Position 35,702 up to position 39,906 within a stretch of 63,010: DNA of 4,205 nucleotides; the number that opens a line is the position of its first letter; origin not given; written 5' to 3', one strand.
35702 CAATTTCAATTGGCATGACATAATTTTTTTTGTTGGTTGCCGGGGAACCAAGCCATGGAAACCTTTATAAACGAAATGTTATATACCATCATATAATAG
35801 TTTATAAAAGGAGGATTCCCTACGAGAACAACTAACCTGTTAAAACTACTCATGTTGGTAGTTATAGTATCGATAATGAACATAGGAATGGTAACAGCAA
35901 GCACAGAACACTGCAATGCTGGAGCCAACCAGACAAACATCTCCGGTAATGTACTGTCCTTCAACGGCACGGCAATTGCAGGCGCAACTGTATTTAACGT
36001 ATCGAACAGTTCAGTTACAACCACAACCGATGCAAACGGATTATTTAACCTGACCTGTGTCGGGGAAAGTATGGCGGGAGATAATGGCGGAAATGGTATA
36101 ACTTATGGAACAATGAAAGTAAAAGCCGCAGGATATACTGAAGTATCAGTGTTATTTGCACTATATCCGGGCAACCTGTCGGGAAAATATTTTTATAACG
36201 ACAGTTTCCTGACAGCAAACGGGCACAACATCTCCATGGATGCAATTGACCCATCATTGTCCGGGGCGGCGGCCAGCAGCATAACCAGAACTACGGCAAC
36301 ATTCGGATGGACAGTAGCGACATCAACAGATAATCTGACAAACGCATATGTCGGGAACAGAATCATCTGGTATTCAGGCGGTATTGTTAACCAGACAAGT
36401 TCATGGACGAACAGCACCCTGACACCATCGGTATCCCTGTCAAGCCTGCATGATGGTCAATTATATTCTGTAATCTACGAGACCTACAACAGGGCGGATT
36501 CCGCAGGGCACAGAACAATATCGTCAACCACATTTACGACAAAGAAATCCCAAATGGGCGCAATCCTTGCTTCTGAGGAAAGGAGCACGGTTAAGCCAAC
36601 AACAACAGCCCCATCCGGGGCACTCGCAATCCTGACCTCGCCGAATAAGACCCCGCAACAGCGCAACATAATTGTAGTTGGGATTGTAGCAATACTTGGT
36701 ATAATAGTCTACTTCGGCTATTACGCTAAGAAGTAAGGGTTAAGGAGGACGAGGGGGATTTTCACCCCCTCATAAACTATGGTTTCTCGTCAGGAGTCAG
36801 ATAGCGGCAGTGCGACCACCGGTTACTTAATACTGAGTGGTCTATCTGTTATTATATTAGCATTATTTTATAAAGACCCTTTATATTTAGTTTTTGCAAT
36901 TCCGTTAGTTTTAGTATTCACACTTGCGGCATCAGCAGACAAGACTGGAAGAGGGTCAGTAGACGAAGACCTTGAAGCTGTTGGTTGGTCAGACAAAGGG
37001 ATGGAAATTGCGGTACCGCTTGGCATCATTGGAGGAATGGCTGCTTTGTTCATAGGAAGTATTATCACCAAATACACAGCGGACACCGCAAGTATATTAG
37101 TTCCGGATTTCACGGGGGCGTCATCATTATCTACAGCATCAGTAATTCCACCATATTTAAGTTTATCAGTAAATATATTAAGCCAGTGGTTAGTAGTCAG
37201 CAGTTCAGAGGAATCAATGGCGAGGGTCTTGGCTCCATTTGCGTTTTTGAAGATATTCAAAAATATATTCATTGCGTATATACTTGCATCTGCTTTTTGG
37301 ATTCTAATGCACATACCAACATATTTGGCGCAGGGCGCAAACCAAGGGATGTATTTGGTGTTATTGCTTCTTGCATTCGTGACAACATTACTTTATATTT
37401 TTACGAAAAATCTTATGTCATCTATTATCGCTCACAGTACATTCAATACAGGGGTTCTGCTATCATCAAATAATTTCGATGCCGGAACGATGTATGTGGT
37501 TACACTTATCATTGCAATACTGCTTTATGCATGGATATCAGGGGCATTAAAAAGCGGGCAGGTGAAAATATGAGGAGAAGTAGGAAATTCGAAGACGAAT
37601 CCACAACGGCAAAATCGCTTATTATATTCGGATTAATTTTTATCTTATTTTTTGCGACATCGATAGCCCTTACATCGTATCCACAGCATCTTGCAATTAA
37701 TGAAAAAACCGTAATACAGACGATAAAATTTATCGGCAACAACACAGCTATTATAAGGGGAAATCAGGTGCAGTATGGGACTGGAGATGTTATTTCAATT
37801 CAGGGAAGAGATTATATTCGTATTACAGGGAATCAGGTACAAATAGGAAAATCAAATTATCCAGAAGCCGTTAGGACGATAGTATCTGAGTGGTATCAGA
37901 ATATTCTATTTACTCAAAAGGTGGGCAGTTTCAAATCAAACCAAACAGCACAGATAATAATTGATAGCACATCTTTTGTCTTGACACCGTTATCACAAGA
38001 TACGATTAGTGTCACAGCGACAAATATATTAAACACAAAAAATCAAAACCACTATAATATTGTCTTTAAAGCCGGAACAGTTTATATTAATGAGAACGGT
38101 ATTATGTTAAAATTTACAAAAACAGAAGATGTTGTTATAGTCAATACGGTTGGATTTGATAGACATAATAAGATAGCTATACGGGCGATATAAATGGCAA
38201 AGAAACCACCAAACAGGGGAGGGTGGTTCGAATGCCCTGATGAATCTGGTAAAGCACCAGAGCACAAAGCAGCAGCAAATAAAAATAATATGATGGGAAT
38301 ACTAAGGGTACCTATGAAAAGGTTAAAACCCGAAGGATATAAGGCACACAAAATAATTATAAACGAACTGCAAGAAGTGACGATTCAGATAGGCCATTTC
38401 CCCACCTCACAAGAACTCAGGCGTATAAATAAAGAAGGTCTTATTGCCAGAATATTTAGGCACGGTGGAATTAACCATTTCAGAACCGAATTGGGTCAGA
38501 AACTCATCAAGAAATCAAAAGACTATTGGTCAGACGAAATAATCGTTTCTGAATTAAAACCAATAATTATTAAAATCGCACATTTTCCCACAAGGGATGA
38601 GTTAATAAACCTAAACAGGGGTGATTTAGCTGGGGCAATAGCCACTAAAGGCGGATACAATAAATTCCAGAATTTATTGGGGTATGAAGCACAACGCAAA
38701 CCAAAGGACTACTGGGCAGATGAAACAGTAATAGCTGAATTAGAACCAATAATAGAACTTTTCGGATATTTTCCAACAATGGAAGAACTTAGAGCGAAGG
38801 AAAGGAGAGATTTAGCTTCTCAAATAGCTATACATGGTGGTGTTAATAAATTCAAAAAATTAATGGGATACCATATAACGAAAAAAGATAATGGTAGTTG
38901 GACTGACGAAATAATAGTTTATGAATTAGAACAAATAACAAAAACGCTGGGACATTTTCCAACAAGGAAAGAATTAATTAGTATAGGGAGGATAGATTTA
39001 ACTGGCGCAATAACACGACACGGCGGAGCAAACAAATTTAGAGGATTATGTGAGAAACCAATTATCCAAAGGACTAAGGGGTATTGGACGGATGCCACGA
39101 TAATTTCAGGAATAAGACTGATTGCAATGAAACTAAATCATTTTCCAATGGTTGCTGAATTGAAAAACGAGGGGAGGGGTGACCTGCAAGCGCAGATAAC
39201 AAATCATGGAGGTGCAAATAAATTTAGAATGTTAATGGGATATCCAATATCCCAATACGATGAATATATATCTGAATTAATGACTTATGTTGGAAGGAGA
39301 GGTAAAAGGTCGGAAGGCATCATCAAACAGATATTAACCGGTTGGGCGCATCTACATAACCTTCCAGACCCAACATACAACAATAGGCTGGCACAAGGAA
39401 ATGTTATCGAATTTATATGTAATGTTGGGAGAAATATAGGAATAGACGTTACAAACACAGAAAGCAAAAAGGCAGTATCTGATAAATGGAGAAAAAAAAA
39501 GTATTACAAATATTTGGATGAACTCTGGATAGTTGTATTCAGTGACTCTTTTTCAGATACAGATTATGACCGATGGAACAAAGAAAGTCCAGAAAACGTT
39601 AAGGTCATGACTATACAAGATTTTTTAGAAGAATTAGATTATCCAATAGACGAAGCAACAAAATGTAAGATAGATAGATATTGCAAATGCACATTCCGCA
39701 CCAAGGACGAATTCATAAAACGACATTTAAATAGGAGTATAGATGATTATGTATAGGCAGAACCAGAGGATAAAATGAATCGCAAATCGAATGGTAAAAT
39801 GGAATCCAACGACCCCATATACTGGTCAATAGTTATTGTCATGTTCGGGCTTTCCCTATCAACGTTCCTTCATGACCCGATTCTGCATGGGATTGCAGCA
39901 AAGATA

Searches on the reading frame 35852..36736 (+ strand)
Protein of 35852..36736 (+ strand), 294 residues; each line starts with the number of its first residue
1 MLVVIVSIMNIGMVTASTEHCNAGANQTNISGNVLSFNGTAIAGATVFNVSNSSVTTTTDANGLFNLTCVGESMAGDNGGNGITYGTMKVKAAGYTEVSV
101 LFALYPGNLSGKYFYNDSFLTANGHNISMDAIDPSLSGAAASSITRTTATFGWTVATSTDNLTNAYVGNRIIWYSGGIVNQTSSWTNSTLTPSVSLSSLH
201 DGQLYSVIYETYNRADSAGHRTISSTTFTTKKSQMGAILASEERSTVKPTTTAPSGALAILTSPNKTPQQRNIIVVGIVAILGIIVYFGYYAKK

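Call 60: search_protein_families(library=pfam, proteins=[window:35852-36736:+])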
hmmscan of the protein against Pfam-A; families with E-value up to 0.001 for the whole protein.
window:35852-36736:+ (294 aa): 2 families
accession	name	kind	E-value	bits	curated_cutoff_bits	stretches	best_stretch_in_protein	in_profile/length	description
PF13620.12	CarboxypepD_reg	-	6.5e-06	26.9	32.3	1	30-69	2-44/82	Carboxypeptidase regulatory-like domain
PF13715.12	CarbopepD_reg_2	-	0.00061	20.2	32.2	1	30-68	1-39/88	CarboxypepD_reg-like domain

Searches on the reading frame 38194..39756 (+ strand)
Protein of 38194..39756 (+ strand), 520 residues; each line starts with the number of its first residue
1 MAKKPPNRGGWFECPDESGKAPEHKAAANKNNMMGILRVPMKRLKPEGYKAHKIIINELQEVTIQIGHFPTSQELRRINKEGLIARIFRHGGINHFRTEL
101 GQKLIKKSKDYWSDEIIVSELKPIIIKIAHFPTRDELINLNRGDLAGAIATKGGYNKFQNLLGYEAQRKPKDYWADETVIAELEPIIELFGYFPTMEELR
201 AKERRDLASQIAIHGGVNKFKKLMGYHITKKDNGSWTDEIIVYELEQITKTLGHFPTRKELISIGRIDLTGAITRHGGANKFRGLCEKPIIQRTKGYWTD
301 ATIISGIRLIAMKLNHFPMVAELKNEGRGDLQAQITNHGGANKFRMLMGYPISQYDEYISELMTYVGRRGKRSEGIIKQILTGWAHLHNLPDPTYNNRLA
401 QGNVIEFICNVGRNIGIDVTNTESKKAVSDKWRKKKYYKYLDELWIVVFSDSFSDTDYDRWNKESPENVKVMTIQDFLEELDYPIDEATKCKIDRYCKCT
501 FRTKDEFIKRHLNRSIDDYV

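Call 60: search_protein_families(library=pfam, proteins=[window:38194-39756:+])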
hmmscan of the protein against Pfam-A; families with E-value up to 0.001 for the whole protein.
window:38194-39756:+ (520 aa): 1 family
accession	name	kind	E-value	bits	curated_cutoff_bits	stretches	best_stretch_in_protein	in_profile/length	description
PF18780.6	HNH_repeat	-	1.5e-06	28.8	26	0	55-76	6-27/54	Homing endonuclease associated repeat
